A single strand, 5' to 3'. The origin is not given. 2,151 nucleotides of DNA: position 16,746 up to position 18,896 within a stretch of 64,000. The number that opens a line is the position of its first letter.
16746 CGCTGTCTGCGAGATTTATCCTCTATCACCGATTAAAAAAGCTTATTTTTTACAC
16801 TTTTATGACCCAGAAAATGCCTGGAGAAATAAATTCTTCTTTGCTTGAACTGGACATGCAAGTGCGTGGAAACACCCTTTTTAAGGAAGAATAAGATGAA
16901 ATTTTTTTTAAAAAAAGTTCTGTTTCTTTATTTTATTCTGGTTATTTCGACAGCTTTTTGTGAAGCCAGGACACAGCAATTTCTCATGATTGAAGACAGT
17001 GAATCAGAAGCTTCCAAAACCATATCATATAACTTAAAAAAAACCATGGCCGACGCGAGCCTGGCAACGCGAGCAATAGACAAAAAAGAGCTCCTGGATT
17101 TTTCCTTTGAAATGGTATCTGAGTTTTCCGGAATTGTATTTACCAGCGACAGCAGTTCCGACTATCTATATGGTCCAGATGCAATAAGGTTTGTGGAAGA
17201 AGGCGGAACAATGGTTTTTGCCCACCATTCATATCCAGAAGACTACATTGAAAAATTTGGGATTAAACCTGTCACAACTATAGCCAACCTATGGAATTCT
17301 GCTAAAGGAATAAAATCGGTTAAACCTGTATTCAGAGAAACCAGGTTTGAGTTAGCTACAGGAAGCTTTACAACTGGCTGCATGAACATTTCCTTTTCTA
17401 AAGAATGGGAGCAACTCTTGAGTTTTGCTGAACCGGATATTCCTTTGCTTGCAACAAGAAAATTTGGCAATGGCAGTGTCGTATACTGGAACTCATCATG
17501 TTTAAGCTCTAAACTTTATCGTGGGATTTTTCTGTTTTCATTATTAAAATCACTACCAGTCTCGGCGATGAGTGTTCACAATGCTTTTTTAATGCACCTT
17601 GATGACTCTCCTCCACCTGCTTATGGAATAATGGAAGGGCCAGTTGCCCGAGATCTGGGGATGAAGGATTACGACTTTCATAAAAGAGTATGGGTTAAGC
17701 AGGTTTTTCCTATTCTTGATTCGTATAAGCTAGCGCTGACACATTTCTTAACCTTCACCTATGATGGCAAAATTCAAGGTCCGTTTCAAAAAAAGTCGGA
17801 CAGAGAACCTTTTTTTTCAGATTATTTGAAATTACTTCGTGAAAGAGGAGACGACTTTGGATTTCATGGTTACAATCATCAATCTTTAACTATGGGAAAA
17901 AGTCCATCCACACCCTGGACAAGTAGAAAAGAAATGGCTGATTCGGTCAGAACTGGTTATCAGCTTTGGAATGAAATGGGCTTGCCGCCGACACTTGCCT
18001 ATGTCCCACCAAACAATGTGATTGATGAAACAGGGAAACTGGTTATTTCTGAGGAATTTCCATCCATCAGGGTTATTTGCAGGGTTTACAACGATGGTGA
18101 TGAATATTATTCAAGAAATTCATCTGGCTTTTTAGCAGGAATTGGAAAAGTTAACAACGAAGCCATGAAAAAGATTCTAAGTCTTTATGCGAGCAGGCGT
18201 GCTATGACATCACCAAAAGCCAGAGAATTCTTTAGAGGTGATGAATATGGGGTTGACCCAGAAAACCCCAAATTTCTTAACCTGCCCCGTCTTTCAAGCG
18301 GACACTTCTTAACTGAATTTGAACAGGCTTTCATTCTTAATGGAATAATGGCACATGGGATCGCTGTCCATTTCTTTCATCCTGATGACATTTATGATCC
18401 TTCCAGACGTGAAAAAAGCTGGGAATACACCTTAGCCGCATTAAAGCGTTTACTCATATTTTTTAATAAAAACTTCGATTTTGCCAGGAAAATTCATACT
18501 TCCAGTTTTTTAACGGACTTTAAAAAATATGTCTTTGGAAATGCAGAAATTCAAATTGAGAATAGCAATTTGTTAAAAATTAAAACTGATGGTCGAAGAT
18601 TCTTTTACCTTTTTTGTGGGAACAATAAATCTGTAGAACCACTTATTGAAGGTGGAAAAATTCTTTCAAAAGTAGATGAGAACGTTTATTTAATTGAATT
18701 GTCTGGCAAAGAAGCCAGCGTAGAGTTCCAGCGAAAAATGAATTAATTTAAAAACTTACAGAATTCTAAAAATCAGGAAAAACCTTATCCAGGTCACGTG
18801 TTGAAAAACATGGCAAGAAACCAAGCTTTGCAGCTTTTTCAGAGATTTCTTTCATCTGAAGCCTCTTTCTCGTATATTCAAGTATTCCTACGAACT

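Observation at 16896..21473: Duplicated PelA-deacetylase-like genes flank an antisense standalone GH114 hydrolase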

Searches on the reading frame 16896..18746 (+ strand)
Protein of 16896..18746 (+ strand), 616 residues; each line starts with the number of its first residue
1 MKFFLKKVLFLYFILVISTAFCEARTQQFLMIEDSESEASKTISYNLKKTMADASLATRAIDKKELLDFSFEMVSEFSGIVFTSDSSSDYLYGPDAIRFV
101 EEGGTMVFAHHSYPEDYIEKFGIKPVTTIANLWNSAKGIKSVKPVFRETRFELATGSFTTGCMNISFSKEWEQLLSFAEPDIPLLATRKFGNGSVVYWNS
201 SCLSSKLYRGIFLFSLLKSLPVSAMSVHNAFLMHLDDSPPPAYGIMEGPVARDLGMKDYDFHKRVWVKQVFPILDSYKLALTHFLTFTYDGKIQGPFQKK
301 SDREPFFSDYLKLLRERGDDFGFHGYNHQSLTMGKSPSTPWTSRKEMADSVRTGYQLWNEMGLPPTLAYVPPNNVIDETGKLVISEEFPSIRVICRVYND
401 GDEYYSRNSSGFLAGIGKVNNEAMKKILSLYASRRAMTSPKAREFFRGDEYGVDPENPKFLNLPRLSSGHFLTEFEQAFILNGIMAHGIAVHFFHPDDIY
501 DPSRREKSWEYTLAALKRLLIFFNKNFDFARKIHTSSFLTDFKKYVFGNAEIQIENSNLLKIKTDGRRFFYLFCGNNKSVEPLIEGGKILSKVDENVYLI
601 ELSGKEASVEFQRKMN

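Call 3: search_protein_families(library=pfam, proteins=[window:16896-18746:+], max_evalue=0.01)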
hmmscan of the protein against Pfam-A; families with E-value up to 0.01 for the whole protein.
window:16896-18746:+ (616 aa): 3 families
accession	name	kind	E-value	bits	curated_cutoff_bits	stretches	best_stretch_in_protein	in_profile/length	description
PF09960.14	DUF2194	-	1.7e-69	235.1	30.4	2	26-403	36-428/582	Uncharacterised protein conserved in bacteria (DUF2194)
PF10096.14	DUF2334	-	3.3e-11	43.6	26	1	273-409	24-154/203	Uncharacterized protein conserved in bacteria (DUF2334)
PF01522.26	Polysacc_deac_1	-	3.1e-05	24.3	23.1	1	264-377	18-109/124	Polysaccharide deacetylase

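Call 5: search_solved_structures(query=window:16896-18746:+, max_evalue=1, show_alignments=3)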
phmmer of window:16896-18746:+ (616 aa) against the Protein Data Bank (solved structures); distinct sequences matched with E-value up to 1: 3.
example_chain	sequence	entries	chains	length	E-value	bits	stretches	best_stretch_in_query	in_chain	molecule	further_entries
9zau_A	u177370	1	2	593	2.8e-43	151.2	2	33-399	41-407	Predicted membrane protein, putative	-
2zru_A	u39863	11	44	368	0.074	14.4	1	429-519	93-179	Isopentenyl-diphosphate delta-isomerase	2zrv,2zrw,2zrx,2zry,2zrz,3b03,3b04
7ruq_A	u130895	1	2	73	0.55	11.6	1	289-341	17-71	GRB10-interacting GYF protein 1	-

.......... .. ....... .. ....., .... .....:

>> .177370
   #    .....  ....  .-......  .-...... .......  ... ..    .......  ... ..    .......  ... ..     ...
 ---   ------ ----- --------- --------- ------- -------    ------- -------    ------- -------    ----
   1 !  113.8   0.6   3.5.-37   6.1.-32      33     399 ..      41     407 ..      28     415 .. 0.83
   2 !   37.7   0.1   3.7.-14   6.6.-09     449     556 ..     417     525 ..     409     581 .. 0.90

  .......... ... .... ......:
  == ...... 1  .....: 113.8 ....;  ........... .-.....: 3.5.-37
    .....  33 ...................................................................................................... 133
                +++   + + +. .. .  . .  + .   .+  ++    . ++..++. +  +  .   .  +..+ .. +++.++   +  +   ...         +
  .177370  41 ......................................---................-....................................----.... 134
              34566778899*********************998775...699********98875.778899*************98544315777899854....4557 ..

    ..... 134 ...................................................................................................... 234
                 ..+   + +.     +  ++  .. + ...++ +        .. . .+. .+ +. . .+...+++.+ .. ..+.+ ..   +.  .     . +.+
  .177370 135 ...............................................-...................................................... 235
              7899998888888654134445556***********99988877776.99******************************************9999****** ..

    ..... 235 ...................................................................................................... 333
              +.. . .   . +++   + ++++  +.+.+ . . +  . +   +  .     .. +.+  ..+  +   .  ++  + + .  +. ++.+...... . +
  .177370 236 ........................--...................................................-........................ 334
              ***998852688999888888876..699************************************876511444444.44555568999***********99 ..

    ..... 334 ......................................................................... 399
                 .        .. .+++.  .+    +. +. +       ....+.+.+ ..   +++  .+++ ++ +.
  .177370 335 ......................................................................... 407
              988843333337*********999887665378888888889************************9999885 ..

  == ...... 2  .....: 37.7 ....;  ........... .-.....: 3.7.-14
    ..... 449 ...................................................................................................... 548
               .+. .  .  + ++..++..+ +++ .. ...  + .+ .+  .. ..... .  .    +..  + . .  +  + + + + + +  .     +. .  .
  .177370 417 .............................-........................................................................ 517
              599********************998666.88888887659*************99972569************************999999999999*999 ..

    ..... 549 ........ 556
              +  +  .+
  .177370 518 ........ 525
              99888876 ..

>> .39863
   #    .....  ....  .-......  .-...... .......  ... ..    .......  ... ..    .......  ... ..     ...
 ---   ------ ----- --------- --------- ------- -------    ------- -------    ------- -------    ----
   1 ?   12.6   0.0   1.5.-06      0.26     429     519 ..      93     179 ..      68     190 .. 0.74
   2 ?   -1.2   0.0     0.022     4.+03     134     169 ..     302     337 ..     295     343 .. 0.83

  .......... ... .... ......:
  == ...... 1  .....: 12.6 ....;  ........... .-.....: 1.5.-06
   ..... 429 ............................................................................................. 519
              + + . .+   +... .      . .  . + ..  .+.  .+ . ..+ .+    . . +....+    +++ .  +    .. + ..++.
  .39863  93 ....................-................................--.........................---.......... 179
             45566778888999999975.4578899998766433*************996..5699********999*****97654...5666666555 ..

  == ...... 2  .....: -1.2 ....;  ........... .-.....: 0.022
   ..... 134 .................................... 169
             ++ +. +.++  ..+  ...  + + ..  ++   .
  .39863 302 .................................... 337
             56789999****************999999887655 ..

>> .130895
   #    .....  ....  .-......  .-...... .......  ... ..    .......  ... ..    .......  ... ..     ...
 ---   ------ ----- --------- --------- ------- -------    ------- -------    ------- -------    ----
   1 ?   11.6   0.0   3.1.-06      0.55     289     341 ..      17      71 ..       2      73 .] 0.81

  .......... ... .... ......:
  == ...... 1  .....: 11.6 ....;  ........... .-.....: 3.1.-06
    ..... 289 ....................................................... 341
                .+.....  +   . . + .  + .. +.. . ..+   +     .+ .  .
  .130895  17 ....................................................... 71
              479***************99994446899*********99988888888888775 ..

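Call 10: find_homologous_proteins(query=window:16896-18746:+, max_evalue=1e-10)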
Query window:16896-18746:+ (616 aa): 32 proteins with E <= 1e-10 among 7272 candidates.
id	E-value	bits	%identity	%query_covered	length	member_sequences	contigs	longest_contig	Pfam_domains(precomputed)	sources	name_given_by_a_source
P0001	0.0e+0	1415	100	100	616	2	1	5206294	PF10096.15,PF09960.15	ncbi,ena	-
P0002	7.8e-193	660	48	98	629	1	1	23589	PF10096.15,PF09960.15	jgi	jgi:hypothetical protein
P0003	6.2e-191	654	50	94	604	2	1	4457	PF10096.15,PF09960.15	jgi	jgi:hypothetical protein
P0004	3.9e-185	635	47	98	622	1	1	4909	PF10096.15,PF09960.15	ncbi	ncbi:MAG: DUF2194 domain-containing protein [Candidatus Riflebacteria bacterium]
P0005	9.0e-183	627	47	96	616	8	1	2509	PF10096.15,PF09960.15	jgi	jgi:hypothetical protein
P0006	2.6e-182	625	47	98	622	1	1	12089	PF10096.15,PF09960.15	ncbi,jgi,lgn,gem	-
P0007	2.7e-180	619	45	97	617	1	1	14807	PF10096.15,PF09960.15,PF01522.27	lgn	-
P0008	2.7e-180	619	47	94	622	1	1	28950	PF10096.15,PF09960.15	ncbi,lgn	ncbi:MAG: DUF2194 domain-containing protein [Candidatus Rifleibacteriota bacterium]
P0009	7.0e-179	614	47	97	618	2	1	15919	PF10096.15,PF09960.15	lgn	-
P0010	5.0e-177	608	46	97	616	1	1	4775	PF10096.15,PF09960.15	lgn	-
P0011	1.9e-176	606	44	96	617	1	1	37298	PF10096.15,PF09960.15,PF01522.27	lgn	-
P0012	1.1e-175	603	45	97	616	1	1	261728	PF10096.15,PF09960.15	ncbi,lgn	ncbi:MAG: DUF2194 domain-containing protein [Candidatus Rifleibacteriota bacterium]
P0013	4.5e-174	598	44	96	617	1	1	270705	PF10096.15,PF09960.15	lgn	-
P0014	1.2e-173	597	45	97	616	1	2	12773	PF10096.15,PF09960.15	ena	-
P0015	5.7e-171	588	43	97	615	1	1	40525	PF10096.15,PF09960.15,PF01522.27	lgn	-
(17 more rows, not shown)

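Call 11: find_encoding_contigs(protein=P0001, flank=10000, max_places=3)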
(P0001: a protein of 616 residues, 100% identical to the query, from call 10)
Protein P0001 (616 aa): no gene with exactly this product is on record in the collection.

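Call 12: list_cluster_members(proteins=[window:16896-18746:+, window:19629-21473:+, window:18766-19587:-])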
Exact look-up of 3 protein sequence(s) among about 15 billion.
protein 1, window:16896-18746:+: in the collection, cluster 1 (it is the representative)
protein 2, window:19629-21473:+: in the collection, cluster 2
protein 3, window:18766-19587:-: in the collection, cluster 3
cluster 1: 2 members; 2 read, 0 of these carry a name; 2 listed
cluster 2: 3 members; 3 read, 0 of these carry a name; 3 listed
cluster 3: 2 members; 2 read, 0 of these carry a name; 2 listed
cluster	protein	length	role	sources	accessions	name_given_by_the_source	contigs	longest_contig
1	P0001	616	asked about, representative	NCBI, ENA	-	-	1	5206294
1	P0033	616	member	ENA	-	-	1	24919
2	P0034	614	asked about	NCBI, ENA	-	-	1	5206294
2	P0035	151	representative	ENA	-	-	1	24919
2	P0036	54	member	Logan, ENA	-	-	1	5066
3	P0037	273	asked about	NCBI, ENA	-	-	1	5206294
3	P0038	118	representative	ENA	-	-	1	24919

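Call 14: find_related_loci(query=A1, collection=genome_contigs, flank=10000)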
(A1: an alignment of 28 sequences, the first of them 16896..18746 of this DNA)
Query A1 (616 aa) in genome_contigs; peptide patterns used: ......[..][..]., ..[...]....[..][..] (x = any residue, [..] = any of these).
204 stretches matched a pattern; 182 encode a relative of the query (tblastn E <= 1e-3); the best 80 are kept; 80 distinct loci.
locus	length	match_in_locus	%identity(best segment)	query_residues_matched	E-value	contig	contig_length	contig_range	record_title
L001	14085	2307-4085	48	5-600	0e+0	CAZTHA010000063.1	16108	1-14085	MAG TPA_asm: uncultured bacterium isolate binchicken_co108_60 genome assembly, contig: NODE_7826_length_16108_cov_4.9066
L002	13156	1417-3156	47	28-604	0e+0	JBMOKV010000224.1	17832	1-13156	MAG: Candidatus Rifleibacteriota bacterium isolate Betzabe_MAG007 MAG007_224, whole genome shotgun sequence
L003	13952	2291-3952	38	29-610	2e-142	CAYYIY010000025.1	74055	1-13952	MAG TPA_asm: uncultured bacterium isolate binchicken_co135_188 genome assembly, contig: NODE_814_length_74055_cov_4.1561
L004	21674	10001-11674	36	27-612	1e-128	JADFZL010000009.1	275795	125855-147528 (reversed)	MAG: Candidatus Riflebacteria bacterium isolate nHGRbin4 nHGR_bin4_NODE_9_length_275795_cov_23.257502, whole genome shot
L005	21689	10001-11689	37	3-596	8e-119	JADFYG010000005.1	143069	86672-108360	MAG: Candidatus Riflebacteria bacterium isolate nDJH6bin19 nDJH6_bin19_NODE_5_length_143069_cov_9.678538, whole genome s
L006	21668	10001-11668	36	24-611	1e-117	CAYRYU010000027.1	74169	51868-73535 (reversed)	MAG TPA_asm: uncultured bacterium isolate binchicken_co66_92 genome assembly, contig: NODE_673_length_74169_cov_20.34994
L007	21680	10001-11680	35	24-612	8e-114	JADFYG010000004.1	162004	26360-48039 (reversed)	MAG: Candidatus Riflebacteria bacterium isolate nDJH6bin19 nDJH6_bin19_NODE_4_length_162004_cov_10.242029, whole genome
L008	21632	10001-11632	31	28-613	4e-87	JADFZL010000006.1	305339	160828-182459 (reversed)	MAG: Candidatus Riflebacteria bacterium isolate nHGRbin4 nHGR_bin4_NODE_6_length_305339_cov_24.309005, whole genome shot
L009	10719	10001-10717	39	5-244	1e-55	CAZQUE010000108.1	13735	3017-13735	MAG TPA_asm: uncultured bacterium isolate SRP304446_co1_153 genome assembly, contig: NODE_3143_length_13735_cov_11.35986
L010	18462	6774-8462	24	27-613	4e-52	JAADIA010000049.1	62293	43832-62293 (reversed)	MAG: Nitrospirota bacterium isolate M_MetaBat.229 contig-127_3588, whole genome shotgun sequence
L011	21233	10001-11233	26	182-613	1e-47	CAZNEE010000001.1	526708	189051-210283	MAG TPA_asm: uncultured Planctomycetia bacterium isolate binchicken_co334_196 genome assembly, contig: NODE_1_length_526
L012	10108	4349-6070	24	25-614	4e-44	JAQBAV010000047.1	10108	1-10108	MAG: Candidatus Omnitrophota bacterium isolate MAG_328_bin-15 328_bin-15_ctg-047, whole genome shotgun sequence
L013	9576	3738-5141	22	5-500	4e-42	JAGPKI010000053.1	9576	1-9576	MAG: Caldisericia bacterium isolate Gw_SlDig_bin_87 Gw_SlDig_14373_length_9576_cov_36.345328, whole genome shotgun seque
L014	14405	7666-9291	25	27-580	4e-46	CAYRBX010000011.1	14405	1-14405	MAG TPA_asm: uncultured Dehalococcoidia bacterium isolate binchicken_co409_94 genome assembly, contig: NODE_432_length_1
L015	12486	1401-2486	28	181-561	1e-40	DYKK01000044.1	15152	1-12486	MAG TPA_asm: Anaeromyxobacter dehalogenans isolate SulCav_AS07-7_70_20 SulCav_AS07_7_3892_length_15152_cov_10_964430, wh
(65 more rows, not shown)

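Call 30: predict_structure(alignment_id=A1)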
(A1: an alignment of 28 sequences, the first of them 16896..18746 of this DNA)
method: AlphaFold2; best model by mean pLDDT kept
length: 616 residues; sequences in the alignment: 28
mean_pLDDT: 83.9   pTM: 0.85
mean pLDDT of the five models: 83.9, 83.8, 83.2, 82.9, 81.7
residues with pLDDT >= 90: 344; 70-90: 168; 50-70: 49; < 50: 55
segments of 3 or more residues with pLDDT < 50: 330-336, 402-446
pLDDT, mean of each block of 10 residues (from residue 1): 79 66 82 92 92 96 94 95 93 95 94 88 82 85 93 87 92 95 95 95 90 96 96 84 71 85 90 96 87 73 86 94 77 47 83 92 93 77 91 84 37 31 42 33 51 88 89 89 96 84 74 93 96 96 94 93 96 79 95 94 96 70
secondary structure, 60 per line:
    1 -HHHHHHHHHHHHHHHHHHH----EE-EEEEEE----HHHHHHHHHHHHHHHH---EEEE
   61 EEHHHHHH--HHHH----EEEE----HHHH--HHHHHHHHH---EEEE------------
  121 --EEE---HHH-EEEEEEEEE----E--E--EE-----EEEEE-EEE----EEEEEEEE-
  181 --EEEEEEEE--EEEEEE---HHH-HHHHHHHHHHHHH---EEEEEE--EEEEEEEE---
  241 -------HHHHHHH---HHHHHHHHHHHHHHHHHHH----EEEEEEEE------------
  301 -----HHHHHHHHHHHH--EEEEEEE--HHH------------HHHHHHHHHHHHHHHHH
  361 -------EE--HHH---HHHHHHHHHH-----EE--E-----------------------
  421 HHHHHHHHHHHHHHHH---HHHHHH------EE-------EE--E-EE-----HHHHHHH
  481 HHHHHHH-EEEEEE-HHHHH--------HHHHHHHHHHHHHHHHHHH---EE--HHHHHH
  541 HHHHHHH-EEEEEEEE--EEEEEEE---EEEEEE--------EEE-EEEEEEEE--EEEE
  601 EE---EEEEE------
elements in order: H2-20 E28-33 H38-53 E57-62 H63-68 H71-74 E79-82 H87-90 H93-101 E105-108 E123-125 E133-141 E159-163 E165-167 E172-179 E183-190 E193-198 H206-218 E222-227 E230-237 H248-254 H258-276 E281-288 H306-317 E320-326 H344-360 H378-387 H421-436 H440-445 H474-487 E489-494 H496-500 H509-527 H535-547 E549-556 E559-565 E569-574 E583-585 E587-594 E597-602 E606-610

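Call 33: fold_search(model_id=the predicted structure, library=pdb)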
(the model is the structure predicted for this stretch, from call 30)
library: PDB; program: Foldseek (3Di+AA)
matches with E <= 10: 1541; with E <= 0.001: 76
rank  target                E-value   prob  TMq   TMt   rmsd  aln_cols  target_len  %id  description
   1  5xb7_D                4.9e-07  1.00  0.23  0.21   7.1       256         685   10  GH42 alpha-L-arabinopyranosidase from Bifidobacterium animalis subsp. lactis Bl-04 (released 2017-11-01)
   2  7x87_A                5.2e-07  1.00  0.22  0.20   6.3       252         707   12  The complex structure of beta-1,2-glucosyltransferase from Ignavibacterium album with sophotetraose observed as sophor (released 2022-04-20)
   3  7vkx_A                5.5e-07  1.00  0.22  0.20   5.7       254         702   10  The complex structure of beta-1,2-glucosyltransferase from Ignavibacterium album with glucose (released 2022-03-09)
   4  7vl3_A                6.2e-07  1.00  0.22  0.20   6.0       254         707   11  The complex structure of beta-1,2-glucosyltransferase from Ignavibacterium album with phenyl alpha-D-glucoside (released 2022-03-09)
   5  7vkz_A                6.2e-07  1.00  0.22  0.20   6.4       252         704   11  The complex structure of beta-1,2-glucosyltransferase from Ignavibacterium album with 1-Deoxynojirimycin (released 2022-03-09)
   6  5xb7_A                6.6e-07  1.00  0.23  0.21   6.9       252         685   10  GH42 alpha-L-arabinopyranosidase from Bifidobacterium animalis subsp. lactis Bl-04 (released 2017-11-01)
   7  7vky_A                7.0e-07  1.00  0.22  0.20   6.1       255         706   12  The complex structure of beta-1,2-glucosyltransferase from Ignavibacterium album with sophorose (released 2022-03-09)
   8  5xb7_E                7.0e-07  1.00  0.23  0.21   7.0       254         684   11  GH42 alpha-L-arabinopyranosidase from Bifidobacterium animalis subsp. lactis Bl-04 (released 2017-11-01)
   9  7vkw_A                7.4e-07  1.00  0.23  0.20   6.2       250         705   11  The apo structure of beta-1,2-glucosyltransferase from Ignavibacterium album (released 2022-03-09)
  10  5xb7_C                9.4e-07  1.00  0.23  0.21   6.8       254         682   11  GH42 alpha-L-arabinopyranosidase from Bifidobacterium animalis subsp. lactis Bl-04 (released 2017-11-01)
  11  7omi_BBB              1.1e-06  1.00  0.21  0.20   9.7       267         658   14  Bs164 in complex with mannocyclophellitol epoxide (released 2022-02-02)
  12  7vl2_B                1.2e-06  1.00  0.21  0.19   6.5       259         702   10  The complex structure of beta-1,2-glucosyltransferase from Ignavibacterium album with ethyl alpha-D-Glucoside (released 2022-03-09)
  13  7vkw_B                1.2e-06  1.00  0.21  0.19   6.7       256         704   10  The apo structure of beta-1,2-glucosyltransferase from Ignavibacterium album (released 2022-03-09)
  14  5xb7_F                1.3e-06  1.00  0.24  0.21   6.2       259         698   11  GH42 alpha-L-arabinopyranosidase from Bifidobacterium animalis subsp. lactis Bl-04 (released 2017-11-01)
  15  7omi_CCC              1.3e-06  1.00  0.22  0.21   9.3       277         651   12  Bs164 in complex with mannocyclophellitol epoxide (released 2022-02-02)
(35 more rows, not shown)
